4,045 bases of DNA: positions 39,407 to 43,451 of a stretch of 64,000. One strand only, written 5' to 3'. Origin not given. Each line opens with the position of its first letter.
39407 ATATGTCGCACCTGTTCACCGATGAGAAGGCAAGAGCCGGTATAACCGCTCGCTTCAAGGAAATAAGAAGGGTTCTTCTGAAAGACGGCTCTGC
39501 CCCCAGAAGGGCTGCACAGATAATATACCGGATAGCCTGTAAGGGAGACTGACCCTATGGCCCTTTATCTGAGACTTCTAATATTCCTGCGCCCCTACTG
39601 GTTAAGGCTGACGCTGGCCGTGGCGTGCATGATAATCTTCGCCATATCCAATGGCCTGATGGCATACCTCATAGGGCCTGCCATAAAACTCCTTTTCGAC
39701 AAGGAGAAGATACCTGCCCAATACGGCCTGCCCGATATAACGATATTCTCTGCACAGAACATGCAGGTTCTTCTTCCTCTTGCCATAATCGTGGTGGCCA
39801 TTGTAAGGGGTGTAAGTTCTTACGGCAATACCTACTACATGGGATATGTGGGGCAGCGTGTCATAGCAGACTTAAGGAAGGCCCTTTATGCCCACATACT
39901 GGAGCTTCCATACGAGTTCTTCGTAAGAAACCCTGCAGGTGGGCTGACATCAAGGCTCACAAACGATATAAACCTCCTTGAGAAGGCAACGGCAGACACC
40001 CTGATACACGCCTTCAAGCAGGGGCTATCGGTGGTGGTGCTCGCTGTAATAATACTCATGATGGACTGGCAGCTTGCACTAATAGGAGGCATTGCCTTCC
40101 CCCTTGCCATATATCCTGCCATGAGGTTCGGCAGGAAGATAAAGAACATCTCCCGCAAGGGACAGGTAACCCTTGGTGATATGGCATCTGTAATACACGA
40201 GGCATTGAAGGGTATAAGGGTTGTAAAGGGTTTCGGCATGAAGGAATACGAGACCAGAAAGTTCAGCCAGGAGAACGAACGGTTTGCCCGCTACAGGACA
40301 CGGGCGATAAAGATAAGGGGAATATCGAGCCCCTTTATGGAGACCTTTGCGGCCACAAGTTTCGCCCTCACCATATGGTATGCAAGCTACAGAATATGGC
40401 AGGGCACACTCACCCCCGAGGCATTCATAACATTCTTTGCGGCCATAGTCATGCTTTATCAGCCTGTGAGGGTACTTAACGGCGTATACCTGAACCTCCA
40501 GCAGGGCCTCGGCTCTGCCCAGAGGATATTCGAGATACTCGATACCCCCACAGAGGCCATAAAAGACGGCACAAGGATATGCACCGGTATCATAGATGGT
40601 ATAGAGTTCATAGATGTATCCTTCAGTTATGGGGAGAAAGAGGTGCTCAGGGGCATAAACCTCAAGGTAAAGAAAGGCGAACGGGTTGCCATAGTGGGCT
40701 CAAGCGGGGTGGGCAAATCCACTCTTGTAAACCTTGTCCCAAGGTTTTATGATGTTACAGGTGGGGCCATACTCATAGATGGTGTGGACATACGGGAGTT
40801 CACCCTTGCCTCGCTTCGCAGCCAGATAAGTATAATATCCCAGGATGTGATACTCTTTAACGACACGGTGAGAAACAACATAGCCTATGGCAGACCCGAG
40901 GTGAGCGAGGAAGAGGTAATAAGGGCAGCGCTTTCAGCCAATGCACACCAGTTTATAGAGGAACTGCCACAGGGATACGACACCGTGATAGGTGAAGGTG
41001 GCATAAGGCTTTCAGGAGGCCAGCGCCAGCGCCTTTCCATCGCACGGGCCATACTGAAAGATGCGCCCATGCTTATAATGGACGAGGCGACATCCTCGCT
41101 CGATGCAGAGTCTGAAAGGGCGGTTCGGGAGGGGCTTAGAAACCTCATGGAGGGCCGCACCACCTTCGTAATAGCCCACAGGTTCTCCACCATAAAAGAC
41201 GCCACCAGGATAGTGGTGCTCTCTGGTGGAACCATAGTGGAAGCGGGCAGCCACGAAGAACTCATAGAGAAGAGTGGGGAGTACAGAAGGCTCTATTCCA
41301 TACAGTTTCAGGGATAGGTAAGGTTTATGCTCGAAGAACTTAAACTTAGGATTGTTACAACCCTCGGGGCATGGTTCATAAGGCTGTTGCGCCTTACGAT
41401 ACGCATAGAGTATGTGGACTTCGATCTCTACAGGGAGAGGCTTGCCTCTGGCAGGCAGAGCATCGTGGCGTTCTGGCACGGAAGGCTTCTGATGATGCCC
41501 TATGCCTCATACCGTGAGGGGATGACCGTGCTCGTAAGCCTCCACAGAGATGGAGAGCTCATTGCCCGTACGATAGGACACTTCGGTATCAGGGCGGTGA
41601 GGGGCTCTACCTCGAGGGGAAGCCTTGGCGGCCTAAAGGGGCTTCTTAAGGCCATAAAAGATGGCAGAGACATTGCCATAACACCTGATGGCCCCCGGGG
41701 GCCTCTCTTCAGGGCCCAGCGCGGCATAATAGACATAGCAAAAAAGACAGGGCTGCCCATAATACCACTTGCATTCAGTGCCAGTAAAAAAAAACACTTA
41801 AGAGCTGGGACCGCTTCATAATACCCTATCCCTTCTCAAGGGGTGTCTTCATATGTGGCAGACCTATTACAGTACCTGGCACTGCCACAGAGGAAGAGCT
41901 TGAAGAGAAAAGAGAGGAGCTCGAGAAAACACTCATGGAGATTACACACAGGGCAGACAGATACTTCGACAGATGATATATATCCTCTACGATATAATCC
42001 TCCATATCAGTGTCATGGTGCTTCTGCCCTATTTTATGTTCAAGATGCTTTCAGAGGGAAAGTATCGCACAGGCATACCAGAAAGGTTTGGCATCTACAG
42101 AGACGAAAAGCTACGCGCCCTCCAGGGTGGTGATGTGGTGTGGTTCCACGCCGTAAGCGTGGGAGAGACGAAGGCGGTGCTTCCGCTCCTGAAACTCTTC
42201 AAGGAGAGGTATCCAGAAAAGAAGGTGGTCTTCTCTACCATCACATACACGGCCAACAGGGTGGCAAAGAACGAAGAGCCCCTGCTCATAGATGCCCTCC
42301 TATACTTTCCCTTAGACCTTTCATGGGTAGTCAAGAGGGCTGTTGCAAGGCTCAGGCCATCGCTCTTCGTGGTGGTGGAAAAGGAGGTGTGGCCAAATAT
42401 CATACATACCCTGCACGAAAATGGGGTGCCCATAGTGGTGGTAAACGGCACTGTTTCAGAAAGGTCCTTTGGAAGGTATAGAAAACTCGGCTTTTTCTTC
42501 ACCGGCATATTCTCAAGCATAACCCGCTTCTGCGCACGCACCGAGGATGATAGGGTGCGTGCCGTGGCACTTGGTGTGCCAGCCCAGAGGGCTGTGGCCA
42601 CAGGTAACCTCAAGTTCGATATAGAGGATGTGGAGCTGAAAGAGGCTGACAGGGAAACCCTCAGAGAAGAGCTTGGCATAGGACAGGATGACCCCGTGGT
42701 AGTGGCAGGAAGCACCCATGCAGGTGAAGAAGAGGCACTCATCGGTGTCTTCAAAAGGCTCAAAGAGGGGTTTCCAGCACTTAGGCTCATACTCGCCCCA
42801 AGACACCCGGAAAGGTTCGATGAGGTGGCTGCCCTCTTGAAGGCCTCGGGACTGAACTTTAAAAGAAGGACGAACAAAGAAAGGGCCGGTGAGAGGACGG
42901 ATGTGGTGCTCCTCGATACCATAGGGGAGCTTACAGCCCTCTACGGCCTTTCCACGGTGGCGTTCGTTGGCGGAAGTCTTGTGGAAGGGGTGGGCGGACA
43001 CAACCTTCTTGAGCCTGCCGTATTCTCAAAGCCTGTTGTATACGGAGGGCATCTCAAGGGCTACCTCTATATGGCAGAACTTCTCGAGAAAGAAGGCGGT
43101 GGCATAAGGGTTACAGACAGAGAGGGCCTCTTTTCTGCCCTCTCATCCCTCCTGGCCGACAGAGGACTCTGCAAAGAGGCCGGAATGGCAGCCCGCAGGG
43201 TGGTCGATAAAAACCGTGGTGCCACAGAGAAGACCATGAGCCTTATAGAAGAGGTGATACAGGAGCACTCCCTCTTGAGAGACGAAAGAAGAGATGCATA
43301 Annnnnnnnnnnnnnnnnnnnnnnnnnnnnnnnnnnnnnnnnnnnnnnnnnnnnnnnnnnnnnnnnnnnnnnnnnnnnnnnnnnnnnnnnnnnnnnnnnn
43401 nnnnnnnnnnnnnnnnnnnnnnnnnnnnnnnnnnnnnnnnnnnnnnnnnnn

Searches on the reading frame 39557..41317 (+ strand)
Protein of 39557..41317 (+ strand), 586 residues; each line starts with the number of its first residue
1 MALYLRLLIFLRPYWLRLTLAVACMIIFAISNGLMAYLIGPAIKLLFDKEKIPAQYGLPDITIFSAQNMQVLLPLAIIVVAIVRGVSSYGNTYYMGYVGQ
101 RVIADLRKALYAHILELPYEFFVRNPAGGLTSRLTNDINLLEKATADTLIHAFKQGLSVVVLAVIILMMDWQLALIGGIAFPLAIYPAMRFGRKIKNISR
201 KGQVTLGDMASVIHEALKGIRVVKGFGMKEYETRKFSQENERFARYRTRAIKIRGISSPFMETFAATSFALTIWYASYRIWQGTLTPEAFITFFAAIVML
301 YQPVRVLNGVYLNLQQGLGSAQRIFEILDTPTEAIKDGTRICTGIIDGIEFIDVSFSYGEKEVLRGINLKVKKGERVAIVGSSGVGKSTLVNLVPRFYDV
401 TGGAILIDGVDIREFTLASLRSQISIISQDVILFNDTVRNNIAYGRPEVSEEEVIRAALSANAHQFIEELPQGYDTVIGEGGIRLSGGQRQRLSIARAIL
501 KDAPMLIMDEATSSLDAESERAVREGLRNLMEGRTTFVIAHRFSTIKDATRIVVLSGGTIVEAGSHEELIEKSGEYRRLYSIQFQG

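Call 7: search_protein_families(library=pfam, proteins=[window:39557-41317:+])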
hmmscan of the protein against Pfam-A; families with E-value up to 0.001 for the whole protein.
window:39557-41317:+ (586 aa): 5 families
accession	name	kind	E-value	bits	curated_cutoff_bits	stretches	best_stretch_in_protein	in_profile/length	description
PF00664.28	ABC_membrane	-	2.4e-53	182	28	1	20-303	3-273/274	ABC transporter transmembrane region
PF00005.33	ABC_tran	-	1.1e-32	113.9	25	1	364-513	1-137/137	ABC transporter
PF02463.25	SMC_N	-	6e-07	29.5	40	1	418-554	124-210/220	RecF/RecN/SMC N terminal domain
PF03193.22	RsgA_GTPase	-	0.00031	21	30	1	360-394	93-126/174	RsgA GTPase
PF09818.15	ABC_ATPase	-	0.0006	19.4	23.2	0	459-515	133-188/283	P-loop domain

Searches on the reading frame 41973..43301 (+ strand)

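Call 7: search_protein_families(library=pfam, proteins=[window:41973-43301:+])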
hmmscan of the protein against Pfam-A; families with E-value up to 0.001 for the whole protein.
window:41973-43301:+ (442 aa): 1 family
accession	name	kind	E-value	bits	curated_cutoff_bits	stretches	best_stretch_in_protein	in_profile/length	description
PF04413.22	Glycos_transf_N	-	1.8e-57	194.2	23.9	1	35-217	3-179/179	3-Deoxy-D-manno-octulosonic-acid transferase (kdotransferase)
